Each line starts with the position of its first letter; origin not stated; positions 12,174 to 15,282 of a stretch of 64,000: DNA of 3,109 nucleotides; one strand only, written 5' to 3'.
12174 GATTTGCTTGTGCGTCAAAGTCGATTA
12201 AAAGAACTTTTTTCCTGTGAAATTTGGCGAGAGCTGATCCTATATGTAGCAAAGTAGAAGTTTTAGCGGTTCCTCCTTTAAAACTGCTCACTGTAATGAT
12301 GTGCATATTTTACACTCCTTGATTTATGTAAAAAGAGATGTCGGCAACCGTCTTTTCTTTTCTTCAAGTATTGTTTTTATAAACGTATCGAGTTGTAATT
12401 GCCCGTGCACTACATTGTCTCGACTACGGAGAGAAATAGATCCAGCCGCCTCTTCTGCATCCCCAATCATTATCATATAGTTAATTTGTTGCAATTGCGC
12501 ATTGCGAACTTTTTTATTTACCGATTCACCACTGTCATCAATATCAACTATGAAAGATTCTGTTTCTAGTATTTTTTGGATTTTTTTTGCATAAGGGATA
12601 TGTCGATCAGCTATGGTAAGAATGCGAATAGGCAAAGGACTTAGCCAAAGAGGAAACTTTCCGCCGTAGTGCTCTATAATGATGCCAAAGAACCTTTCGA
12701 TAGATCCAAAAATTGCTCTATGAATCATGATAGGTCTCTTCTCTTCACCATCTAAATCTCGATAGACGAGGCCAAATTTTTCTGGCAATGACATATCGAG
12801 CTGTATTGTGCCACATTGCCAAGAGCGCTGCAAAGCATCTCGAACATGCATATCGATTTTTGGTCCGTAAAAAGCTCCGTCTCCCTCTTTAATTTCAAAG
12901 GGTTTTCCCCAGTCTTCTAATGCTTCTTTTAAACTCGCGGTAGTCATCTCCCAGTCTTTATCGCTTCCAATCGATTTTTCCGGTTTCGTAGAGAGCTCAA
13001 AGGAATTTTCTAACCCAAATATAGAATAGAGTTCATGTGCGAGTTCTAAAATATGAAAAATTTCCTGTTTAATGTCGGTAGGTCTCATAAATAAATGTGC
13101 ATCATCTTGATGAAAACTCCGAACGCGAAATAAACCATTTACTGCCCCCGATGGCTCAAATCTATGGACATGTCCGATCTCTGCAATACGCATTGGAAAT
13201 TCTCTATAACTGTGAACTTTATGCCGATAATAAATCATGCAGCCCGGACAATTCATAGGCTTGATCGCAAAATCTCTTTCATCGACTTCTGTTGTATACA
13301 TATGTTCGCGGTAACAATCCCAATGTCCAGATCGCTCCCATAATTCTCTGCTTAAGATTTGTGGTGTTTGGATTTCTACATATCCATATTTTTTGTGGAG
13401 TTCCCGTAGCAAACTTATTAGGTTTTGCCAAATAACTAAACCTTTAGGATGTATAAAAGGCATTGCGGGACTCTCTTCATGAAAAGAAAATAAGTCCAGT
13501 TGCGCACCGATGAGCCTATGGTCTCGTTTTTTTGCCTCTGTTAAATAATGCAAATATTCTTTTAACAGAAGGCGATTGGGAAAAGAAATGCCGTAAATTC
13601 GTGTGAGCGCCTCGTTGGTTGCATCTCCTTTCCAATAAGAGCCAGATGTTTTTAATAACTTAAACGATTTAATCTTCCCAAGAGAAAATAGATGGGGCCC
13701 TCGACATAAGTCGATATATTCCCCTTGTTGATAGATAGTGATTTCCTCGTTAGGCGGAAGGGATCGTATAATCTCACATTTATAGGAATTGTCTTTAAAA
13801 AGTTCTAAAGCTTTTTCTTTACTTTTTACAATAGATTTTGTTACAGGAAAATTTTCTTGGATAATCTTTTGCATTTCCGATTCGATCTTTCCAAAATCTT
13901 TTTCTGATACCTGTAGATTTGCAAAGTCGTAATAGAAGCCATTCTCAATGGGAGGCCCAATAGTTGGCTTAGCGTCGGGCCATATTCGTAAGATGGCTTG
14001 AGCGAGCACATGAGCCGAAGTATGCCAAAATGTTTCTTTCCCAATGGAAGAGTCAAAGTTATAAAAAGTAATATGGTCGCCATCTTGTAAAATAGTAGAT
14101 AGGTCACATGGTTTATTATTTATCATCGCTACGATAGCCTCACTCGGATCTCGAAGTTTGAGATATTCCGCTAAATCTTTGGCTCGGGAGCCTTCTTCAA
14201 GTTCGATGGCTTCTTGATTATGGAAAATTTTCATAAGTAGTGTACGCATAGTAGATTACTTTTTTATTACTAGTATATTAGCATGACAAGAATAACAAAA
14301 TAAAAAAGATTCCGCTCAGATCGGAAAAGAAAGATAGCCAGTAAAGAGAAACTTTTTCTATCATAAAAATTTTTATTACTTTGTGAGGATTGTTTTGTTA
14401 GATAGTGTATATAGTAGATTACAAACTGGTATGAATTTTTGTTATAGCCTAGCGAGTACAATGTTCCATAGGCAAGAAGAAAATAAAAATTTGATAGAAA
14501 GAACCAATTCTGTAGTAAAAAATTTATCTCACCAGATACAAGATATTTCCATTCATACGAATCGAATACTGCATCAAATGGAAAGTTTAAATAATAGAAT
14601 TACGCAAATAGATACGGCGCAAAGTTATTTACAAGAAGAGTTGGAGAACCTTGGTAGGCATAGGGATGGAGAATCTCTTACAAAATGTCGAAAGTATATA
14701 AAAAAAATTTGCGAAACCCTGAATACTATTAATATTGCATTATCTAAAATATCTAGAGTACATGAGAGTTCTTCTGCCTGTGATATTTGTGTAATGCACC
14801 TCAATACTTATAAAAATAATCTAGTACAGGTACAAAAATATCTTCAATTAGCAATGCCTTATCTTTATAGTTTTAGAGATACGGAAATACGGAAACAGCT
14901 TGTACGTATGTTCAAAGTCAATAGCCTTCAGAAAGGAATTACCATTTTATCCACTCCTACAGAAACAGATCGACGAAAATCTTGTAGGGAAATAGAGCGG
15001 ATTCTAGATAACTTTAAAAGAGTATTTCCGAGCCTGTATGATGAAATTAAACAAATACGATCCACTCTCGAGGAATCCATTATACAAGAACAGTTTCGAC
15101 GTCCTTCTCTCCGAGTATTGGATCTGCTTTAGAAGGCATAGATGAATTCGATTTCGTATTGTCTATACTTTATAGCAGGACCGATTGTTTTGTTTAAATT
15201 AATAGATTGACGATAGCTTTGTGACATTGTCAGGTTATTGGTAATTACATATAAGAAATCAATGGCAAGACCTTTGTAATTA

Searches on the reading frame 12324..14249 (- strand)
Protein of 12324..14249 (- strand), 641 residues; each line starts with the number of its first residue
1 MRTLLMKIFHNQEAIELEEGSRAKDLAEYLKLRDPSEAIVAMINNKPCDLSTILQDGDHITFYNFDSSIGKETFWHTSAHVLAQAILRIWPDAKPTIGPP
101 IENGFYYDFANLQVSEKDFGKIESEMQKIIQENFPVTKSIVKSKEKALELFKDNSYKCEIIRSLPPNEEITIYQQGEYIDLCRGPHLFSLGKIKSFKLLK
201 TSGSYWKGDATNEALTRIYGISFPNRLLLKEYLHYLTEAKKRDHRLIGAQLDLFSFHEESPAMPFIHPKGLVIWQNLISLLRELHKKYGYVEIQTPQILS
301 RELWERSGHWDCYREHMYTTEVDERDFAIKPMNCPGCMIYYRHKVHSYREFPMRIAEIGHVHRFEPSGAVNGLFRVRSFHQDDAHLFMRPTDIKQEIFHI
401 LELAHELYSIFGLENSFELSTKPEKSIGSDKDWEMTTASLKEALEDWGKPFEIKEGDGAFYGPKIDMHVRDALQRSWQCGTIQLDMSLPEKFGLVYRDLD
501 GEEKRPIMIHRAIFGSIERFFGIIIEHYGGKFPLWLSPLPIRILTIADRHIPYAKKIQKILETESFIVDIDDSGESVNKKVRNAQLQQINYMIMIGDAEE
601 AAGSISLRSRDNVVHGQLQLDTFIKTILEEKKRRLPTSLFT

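Call 3: search_protein_families(library=pfam, proteins=[window:12324-14249:-], max_evalue=0.1)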
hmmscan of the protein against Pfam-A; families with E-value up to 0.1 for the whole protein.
window:12324-14249:- (641 aa): 5 families
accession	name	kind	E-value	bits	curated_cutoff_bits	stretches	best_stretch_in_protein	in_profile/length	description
PF00587.30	tRNA-synt_2b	-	1.5e-43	149.4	29.3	1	318-528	1-179/179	tRNA synthetase class II core domain (G, H, P, S and T)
PF03129.25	HGTP_anticodon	-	2.7e-18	66.3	21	1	543-629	4-93/94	Anticodon binding domain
PF07973.19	tRNA_SAD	-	5.4e-14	52.3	24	1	170-219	1-44/44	Threonyl and Alanyl tRNA synthetase second additional domain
PF02824.27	TGS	-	1.8e-05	25.1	22.2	1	12-61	8-57/60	TGS domain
PF02597.26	ThiS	-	2.7e-05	25.1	22.5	1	8-62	10-69/76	ThiS family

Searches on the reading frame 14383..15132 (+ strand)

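Call 3: search_protein_families(library=pfam, proteins=[window:14383-15132:+], max_evalue=0.1)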
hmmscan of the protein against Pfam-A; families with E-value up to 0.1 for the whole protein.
window:14383-15132:+ (249 aa): 14 families
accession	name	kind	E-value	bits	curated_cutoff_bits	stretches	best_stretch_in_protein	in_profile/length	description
PF16501.10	SCAPER_N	-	0.00047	20.5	25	0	180-232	20-72/98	S phase cyclin A-associated protein in the endoplasmic reticulum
PF24555.1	CC4_CEP85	-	0.0047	17.7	27.3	0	195-243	5-49/85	Centrosomal protein of 85 kDa-like, CC4 coiled-coil domain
PF05531.17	NPV_P10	-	0.0053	17.6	29.8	0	45-81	20-59/75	Nucleopolyhedrovirus P10 protein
PF15294.11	Leu_zip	-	0.0053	16.8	28.2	1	43-161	126-242/275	Leucine zipper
PF18052.6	Rx_N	-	0.012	16.2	27.7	0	80-140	10-61/93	Rx N-terminal domain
PF14712.11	Snapin_Pallidin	-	0.019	15.8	29.6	0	37-121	7-86/89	Snapin/Pallidin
PF01484.22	Col_cuticle_N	-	0.025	15.1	23.5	0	7-29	26-48/50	Nematode cuticle collagen N-terminal domain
PF07889.17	DUF1664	-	0.029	14.8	34.6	1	25-80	69-124/124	Protein of unknown function (DUF1664)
PF06103.16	DUF948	-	0.035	14.7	37.2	0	35-76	25-70/89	Bacterial protein of unknown function (DUF948)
PF00882.24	Zn_dep_PLPC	-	0.059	13.8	26.8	0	48-95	87-132/167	Zinc dependent phospholipase C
PF06160.17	EzrA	-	0.059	12.1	39.6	1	21-113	336-430/557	Septation ring formation regulator, EzrA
PF23081.1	HTH_KIF26A_B_1st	-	0.064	13.9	27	0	129-153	55-79/85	Kinesin-like protein KIF26A/B, tri-helical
PF24164.1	TMP_N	-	0.075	14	27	0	40-98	20-78/82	Tape measure protein N-terminal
PF14523.12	Syntaxin_2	-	0.098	13.1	26.5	0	67-131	3-68/134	Syntaxin-like protein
